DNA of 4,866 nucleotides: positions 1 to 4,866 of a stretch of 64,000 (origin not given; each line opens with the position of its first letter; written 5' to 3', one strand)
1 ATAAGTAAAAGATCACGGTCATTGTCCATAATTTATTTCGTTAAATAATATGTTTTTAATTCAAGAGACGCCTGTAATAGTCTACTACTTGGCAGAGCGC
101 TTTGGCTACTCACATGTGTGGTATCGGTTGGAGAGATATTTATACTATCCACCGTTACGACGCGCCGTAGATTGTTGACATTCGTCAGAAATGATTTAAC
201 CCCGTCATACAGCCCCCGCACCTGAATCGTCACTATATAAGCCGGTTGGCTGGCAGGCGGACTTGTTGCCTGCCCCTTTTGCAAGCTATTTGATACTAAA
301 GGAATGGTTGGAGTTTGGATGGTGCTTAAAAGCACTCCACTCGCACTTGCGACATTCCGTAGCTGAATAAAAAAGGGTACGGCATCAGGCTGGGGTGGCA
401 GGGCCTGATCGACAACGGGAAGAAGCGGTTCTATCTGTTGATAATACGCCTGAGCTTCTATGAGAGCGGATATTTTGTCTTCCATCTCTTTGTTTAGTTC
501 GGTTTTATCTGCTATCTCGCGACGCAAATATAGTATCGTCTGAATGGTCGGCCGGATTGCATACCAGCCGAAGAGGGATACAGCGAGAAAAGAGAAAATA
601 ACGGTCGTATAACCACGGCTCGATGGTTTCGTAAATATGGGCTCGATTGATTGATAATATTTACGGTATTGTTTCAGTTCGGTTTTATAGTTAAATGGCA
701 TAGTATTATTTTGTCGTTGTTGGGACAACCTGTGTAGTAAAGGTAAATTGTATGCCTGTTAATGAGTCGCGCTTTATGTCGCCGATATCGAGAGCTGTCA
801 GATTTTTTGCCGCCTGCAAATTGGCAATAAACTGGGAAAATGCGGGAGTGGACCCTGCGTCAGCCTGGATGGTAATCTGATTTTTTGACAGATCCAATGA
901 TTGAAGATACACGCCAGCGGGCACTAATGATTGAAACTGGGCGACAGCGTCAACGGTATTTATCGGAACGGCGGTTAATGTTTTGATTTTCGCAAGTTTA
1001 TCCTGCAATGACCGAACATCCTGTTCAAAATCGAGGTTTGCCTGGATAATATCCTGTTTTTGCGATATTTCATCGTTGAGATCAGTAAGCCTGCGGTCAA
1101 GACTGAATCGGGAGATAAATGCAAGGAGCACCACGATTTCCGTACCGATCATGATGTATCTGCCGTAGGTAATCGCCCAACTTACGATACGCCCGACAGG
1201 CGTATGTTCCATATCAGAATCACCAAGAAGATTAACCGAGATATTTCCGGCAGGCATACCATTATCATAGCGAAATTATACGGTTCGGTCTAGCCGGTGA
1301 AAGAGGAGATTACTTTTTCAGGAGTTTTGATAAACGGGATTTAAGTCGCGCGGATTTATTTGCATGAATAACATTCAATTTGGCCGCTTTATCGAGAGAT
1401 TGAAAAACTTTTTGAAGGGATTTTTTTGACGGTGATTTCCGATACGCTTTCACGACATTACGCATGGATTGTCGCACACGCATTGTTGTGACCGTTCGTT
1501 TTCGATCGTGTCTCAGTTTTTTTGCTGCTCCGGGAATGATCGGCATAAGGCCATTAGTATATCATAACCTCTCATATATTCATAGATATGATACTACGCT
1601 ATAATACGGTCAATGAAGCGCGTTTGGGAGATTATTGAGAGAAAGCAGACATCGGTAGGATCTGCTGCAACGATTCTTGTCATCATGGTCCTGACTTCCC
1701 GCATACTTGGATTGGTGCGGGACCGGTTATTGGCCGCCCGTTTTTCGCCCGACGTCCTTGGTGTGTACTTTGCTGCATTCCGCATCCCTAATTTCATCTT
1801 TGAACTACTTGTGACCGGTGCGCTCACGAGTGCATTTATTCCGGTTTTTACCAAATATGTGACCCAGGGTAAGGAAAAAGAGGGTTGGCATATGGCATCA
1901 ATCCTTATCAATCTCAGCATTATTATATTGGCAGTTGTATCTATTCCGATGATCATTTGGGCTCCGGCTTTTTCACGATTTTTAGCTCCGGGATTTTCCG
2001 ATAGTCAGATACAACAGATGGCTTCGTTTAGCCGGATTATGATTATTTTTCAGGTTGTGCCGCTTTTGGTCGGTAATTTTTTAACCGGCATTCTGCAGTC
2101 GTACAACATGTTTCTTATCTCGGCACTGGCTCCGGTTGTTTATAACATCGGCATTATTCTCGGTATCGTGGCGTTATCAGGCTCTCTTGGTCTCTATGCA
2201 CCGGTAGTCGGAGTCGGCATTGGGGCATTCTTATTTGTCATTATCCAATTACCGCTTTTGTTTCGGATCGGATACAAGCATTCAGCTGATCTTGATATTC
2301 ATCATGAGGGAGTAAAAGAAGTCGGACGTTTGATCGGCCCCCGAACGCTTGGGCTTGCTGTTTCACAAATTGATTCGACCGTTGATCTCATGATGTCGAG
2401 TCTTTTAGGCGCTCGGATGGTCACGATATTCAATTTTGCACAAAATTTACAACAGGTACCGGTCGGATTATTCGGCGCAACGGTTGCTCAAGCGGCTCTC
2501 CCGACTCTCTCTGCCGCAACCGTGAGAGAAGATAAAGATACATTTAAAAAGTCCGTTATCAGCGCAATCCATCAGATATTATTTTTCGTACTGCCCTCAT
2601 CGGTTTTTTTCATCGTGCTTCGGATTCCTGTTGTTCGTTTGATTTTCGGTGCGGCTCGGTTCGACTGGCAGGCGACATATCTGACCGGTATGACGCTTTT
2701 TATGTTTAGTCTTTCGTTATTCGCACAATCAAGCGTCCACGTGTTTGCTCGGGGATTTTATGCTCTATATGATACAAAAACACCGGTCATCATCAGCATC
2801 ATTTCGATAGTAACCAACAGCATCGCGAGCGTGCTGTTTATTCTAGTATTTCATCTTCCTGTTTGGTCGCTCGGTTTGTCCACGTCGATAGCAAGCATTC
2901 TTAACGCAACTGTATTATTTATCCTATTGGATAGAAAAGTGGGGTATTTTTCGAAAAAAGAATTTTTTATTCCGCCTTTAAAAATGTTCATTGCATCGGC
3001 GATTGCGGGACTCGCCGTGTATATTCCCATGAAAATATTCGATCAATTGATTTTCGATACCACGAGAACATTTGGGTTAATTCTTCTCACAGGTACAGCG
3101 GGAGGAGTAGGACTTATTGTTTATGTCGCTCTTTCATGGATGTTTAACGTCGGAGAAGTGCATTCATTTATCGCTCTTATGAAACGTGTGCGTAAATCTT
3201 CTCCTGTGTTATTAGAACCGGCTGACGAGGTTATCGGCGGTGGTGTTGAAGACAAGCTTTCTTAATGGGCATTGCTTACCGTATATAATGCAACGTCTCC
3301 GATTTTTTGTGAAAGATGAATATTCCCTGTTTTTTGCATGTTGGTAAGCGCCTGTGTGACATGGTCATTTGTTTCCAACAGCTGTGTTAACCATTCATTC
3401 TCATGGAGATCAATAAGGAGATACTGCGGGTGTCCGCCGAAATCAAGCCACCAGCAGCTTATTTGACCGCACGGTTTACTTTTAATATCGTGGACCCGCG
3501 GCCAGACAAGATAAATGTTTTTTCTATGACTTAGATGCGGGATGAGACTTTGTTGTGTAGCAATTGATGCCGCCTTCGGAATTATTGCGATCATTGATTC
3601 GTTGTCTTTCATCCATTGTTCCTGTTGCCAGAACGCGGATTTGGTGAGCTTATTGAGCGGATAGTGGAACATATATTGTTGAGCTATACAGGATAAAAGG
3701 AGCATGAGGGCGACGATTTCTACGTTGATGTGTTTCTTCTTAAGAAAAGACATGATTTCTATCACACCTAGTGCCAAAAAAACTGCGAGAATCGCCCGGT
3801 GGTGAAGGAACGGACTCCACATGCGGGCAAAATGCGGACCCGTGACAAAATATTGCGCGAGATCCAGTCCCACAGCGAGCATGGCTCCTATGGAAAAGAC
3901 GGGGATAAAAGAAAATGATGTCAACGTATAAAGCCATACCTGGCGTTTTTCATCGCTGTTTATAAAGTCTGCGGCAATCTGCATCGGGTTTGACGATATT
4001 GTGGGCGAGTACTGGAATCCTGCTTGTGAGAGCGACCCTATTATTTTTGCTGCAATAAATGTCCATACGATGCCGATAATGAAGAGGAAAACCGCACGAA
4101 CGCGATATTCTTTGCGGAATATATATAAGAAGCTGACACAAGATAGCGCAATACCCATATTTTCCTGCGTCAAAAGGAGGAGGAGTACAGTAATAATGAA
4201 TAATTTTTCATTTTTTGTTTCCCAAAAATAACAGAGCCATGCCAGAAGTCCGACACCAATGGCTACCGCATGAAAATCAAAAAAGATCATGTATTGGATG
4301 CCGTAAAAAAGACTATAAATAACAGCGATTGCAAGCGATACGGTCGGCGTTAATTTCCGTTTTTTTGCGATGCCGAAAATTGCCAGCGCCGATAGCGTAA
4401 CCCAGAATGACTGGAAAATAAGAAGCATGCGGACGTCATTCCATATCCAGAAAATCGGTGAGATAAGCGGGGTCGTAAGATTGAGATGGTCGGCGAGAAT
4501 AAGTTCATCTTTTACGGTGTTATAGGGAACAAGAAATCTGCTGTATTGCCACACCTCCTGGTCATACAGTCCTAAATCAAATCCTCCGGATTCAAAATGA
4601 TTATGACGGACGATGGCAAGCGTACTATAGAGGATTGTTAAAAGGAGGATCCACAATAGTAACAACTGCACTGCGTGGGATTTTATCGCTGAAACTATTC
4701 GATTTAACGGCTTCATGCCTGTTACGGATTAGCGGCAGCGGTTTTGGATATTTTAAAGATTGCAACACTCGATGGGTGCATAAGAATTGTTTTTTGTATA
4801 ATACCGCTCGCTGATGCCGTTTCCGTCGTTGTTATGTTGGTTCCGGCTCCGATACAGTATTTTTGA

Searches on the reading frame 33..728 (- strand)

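Call 59: search_protein_families(library=pfam, proteins=[window:33-728:-], max_evalue=0.001)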
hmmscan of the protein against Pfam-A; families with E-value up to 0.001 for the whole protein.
window:33-728:- (231 aa): 1 family
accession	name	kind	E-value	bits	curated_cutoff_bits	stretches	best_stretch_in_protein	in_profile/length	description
PF04350.18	PilO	-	1.5e-07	32.1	22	1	72-227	5-141/145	Pilus assembly protein, PilO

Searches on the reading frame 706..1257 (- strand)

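Call 59: search_protein_families(library=pfam, proteins=[window:706-1257:-], max_evalue=0.001)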
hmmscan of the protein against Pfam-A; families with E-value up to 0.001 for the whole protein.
window:706-1257:- (183 aa): 1 family
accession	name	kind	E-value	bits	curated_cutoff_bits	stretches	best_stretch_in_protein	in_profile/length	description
PF05137.18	PilN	-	2e-10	41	22.8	1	106-176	4-77/78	Fimbrial assembly protein (PilN)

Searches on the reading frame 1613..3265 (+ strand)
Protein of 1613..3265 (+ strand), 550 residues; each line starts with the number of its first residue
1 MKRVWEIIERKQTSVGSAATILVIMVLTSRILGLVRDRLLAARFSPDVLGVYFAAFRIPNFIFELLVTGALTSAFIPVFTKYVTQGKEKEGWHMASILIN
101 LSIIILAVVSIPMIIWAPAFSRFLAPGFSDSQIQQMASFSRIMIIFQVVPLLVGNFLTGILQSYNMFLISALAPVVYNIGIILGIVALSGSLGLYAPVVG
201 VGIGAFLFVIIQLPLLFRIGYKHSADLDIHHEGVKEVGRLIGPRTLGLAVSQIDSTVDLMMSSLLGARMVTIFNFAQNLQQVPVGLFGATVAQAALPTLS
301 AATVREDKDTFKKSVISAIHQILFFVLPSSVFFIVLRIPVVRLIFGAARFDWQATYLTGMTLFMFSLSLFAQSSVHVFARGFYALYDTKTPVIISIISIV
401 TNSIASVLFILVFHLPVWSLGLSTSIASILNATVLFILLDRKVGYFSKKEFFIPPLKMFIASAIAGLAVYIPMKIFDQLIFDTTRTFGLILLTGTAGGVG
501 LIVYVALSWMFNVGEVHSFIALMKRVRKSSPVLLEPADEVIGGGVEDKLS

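Call 59: search_protein_families(library=pfam, proteins=[window:1613-3265:+], max_evalue=0.001)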
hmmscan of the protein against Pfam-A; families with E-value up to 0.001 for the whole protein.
window:1613-3265:+ (550 aa): 3 families
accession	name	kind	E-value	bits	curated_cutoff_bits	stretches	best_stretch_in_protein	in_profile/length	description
PF03023.19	MurJ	-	1.2e-81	275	27.4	1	51-477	13-437/451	Lipid II flippase MurJ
PF13440.11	Polysacc_synt_3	-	1.1e-11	45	23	1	107-347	55-286/293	Polysaccharide biosynthesis protein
PF01943.22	Polysacc_synt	-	0.00015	21.7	28.2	0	21-301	7-272/274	Polysaccharide biosynthesis protein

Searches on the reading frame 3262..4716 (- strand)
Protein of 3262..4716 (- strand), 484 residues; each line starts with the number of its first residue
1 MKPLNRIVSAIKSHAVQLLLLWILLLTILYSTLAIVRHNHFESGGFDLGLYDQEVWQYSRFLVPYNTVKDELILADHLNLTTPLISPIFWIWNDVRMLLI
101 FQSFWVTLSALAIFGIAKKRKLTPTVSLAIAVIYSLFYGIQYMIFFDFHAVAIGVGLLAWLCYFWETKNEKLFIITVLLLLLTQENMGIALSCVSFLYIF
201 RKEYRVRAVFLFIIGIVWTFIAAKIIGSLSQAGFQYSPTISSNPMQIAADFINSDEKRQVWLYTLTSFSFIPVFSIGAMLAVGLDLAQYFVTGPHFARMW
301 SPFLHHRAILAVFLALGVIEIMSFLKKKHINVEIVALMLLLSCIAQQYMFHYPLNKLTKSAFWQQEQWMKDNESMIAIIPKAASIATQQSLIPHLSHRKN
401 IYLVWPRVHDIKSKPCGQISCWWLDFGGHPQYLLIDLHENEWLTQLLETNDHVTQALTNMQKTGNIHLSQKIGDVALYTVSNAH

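Call 59: search_protein_families(library=pfam, proteins=[window:3262-4716:-], max_evalue=0.001)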
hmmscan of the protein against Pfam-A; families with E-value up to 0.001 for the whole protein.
window:3262-4716:- (484 aa): 1 family
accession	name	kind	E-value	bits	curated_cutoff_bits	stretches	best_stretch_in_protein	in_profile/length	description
PF09852.15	DUF2079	-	2e-45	156.2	28.2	1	37-404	1-400/459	Predicted membrane protein (DUF2079)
